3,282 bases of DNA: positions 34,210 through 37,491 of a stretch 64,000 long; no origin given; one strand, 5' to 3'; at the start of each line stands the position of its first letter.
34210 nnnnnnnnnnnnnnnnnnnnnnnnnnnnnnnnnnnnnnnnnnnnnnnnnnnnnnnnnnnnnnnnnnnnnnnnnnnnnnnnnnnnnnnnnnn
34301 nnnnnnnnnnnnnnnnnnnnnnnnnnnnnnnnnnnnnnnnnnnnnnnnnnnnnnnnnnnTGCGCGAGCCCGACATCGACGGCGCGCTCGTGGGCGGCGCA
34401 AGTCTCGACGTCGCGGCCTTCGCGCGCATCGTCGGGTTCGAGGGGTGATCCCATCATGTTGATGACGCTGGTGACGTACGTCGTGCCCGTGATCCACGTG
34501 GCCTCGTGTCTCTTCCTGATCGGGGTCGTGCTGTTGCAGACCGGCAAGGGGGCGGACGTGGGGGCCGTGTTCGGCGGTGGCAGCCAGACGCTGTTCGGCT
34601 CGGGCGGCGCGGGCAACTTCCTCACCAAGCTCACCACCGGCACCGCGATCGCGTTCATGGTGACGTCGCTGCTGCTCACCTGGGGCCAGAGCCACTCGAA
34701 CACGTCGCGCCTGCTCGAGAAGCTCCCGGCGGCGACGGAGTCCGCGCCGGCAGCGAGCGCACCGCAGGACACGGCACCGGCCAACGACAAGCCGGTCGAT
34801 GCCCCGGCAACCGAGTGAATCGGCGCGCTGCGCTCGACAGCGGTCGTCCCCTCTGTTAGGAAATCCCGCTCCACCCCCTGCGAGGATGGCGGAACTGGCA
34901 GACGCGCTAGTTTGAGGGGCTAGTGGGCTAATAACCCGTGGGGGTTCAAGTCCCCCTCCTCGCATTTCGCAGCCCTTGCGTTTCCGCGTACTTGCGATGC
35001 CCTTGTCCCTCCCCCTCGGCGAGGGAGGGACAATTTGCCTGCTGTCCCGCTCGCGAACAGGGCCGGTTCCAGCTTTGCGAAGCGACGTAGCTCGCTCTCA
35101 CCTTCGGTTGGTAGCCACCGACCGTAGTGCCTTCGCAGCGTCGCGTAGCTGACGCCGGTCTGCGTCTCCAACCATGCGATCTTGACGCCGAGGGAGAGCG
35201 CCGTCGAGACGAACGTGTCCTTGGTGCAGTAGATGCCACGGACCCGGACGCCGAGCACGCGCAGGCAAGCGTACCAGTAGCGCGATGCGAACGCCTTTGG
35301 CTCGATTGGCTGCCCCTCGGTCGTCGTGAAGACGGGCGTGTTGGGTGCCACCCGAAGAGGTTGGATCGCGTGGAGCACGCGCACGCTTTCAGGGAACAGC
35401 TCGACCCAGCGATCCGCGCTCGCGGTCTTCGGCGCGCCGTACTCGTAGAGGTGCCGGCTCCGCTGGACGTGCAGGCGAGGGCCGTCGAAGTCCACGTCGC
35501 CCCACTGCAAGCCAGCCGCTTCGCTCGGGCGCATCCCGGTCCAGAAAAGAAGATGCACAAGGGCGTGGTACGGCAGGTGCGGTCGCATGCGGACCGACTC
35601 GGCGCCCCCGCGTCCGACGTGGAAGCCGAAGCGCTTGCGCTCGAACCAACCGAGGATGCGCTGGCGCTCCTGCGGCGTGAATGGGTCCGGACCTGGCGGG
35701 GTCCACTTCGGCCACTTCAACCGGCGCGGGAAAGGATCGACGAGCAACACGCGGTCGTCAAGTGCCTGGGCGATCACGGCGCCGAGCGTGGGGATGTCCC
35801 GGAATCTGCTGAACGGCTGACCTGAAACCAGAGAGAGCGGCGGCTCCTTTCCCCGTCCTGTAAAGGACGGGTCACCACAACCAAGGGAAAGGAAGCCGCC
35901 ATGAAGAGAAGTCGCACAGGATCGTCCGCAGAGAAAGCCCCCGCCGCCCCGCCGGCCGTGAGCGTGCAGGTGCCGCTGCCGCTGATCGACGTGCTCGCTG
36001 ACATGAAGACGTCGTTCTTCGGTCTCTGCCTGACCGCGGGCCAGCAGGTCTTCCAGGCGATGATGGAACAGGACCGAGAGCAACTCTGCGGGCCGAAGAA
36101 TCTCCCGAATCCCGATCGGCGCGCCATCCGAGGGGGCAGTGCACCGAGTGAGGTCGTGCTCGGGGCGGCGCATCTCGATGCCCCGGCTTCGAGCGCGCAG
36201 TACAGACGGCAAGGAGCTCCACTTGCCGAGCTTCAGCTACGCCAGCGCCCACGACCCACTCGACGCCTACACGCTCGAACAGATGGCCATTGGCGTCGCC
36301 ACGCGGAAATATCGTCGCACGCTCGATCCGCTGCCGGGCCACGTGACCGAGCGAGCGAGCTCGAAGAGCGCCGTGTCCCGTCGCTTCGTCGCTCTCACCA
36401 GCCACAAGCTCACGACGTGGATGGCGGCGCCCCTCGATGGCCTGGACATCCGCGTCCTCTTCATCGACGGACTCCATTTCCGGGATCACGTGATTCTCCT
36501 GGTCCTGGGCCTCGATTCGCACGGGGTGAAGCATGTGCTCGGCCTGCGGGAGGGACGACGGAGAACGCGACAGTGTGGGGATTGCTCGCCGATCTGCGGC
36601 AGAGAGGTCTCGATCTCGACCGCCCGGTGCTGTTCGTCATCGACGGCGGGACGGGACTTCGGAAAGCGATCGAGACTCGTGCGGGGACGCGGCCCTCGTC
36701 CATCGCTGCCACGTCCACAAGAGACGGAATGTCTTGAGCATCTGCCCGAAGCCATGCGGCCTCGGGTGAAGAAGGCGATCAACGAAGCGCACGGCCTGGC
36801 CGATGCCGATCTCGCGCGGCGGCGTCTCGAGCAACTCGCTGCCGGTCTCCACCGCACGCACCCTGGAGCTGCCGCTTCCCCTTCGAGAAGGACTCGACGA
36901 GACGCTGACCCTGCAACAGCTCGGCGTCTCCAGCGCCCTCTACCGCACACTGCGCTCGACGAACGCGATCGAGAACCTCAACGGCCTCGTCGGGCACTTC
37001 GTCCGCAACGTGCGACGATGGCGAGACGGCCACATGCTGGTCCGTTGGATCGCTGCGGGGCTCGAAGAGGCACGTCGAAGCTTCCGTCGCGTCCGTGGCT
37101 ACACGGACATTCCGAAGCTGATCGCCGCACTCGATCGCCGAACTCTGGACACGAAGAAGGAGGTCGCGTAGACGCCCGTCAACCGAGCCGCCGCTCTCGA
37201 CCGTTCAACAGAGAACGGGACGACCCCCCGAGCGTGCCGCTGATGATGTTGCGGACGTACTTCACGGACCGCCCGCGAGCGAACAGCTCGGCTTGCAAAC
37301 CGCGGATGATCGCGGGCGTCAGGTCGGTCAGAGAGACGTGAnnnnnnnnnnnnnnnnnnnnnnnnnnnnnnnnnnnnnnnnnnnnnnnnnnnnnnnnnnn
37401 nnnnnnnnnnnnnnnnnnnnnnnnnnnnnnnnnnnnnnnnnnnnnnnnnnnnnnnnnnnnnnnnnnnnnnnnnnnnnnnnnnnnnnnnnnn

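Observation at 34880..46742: Integrative element in tRNA-Leu(GAG) bounded by 27-bp direct repeats, with two outward-facing integrases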

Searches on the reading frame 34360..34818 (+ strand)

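Call 10: search_protein_families(library=pfam, proteins=[window:34360-34818:+], max_evalue=0.01)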
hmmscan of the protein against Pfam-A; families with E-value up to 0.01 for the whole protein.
window:34360-34818:+ (152 aa): 1 family
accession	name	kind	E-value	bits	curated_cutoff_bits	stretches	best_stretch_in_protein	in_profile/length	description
PF03840.19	SecG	-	2e-21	76.3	29.2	1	44-108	4-69/70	Preprotein translocase SecG subunit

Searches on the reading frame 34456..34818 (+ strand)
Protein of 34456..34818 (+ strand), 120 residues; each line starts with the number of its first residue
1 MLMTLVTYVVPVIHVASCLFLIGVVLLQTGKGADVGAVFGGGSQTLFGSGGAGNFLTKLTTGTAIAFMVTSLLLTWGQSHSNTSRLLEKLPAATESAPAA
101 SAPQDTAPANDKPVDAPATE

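Call 29: find_encoding_contigs(protein=window:34456-34818:+, flank=10000, max_places=10)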
Protein window:34456-34818:+ (120 aa): 1 contig read that carries it; 1 place shown.
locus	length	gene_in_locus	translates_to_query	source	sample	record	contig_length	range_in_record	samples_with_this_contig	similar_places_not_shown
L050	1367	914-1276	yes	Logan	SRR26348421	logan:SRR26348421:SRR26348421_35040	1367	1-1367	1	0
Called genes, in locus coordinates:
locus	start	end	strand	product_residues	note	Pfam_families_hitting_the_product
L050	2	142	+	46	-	?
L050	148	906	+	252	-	PF00121:TIM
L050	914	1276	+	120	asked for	PF03840:SecG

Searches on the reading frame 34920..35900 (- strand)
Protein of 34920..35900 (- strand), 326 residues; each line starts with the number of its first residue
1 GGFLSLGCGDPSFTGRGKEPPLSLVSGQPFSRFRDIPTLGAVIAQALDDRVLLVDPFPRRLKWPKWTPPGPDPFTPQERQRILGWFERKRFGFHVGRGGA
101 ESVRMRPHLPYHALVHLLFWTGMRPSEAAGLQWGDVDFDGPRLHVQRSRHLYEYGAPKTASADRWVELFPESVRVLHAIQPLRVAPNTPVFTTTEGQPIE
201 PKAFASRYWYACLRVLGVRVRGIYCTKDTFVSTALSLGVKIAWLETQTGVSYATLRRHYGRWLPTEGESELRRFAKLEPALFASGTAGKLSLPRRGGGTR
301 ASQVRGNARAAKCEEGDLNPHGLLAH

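Call 16: search_protein_families(library=ncbifam, proteins=[window:34920-35900:-], max_evalue=0.01)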
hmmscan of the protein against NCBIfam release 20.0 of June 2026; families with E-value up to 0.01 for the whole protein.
window:34920-35900:- (326 aa): 4 families
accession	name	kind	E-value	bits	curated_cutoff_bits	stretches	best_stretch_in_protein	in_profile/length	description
NF002331.0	PRK01287.1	subfamily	0.001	18.1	371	1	112-205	165-254/365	site-specific tyrosine recombinase XerC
TIGR02225.1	recomb_XerD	equivalog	0.0038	16.6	329.6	1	61-205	91-217/290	site-specific tyrosine recombinase XerD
TIGR02224.1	recomb_XerC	equivalog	0.0053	16.2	335.15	1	112-203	131-218/295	tyrosine recombinase XerC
NF040815.2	recomb_XerA_Arch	equivalog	0.0097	15.5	220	0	62-145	85-148/263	site-specific tyrosine recombinase/integron integrase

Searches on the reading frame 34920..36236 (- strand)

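Call 9: search_protein_families(library=pfam, proteins=[window:34920-36236:-], max_evalue=0.01)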
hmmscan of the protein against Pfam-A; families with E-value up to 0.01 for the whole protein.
window:34920-36236:- (438 aa): 1 family
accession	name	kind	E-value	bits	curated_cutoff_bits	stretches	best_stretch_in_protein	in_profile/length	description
PF00589.27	Phage_integrase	-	2.5e-06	27.8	27.1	1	223-316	24-110/172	Phage integrase family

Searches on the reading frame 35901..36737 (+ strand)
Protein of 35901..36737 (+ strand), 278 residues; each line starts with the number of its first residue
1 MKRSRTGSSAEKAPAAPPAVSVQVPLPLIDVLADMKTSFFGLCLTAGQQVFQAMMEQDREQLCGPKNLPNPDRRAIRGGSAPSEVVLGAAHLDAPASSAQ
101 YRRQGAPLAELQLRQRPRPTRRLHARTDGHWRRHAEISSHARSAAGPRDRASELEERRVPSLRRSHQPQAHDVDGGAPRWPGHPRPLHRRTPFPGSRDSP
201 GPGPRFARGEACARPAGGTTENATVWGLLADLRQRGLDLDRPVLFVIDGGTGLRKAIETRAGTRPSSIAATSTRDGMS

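Call 16: search_protein_families(library=ncbifam, proteins=[window:35901-36737:+], max_evalue=0.01)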
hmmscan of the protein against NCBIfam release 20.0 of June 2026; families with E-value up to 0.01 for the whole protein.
window:35901-36737:+ (278 aa): 1 family
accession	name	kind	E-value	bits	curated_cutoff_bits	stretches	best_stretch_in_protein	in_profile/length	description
NF033543.2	transpos_IS256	equivalog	9.4e-06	24.8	150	1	219-259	164-204/338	IS256 family transposase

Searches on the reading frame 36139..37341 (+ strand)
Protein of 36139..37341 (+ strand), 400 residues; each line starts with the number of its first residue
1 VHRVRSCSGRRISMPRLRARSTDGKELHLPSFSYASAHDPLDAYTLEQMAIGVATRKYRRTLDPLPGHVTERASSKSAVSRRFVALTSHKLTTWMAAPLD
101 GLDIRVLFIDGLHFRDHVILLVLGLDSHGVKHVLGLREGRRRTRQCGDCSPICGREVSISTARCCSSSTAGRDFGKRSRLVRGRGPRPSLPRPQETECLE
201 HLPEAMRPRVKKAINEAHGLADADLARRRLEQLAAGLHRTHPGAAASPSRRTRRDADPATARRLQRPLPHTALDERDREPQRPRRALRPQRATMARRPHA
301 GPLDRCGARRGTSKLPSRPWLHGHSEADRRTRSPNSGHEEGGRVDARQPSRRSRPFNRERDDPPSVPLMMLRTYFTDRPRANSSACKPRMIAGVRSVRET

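Call 10: search_protein_families(library=pfam, proteins=[window:36139-37341:+], max_evalue=0.01)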
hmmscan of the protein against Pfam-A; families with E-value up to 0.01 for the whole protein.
window:36139-37341:+ (400 aa): 1 family
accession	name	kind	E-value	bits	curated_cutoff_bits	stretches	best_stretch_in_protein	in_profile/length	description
PF00872.24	Transposase_mut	-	0.0025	17.2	21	0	34-137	96-201/379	Transposase, Mutator family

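Call 16: search_protein_families(library=ncbifam, proteins=[window:36139-37341:+], max_evalue=0.01)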
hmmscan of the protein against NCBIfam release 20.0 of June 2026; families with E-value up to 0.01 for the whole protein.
window:36139-37341:+ (400 aa): 1 family
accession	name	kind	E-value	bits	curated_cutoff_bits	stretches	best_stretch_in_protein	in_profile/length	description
NF033543.2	transpos_IS256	equivalog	1.2e-16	60.7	150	1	10-142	35-166/338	IS256 family transposase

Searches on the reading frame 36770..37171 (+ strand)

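Call 9: search_protein_families(library=pfam, proteins=[window:36770-37171:+], max_evalue=0.01)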
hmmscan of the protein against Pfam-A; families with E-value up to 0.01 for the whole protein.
window:36770-37171:+ (133 aa): 0 families

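Call 16: search_protein_families(library=ncbifam, proteins=[window:36770-37171:+], max_evalue=0.01)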
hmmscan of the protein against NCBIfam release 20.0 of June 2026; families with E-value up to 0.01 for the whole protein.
window:36770-37171:+ (133 aa): 1 family
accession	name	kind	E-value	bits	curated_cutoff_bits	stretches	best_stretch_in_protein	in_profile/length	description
NF033543.2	transpos_IS256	equivalog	9.6e-07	28.1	150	1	38-100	276-337/338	IS256 family transposase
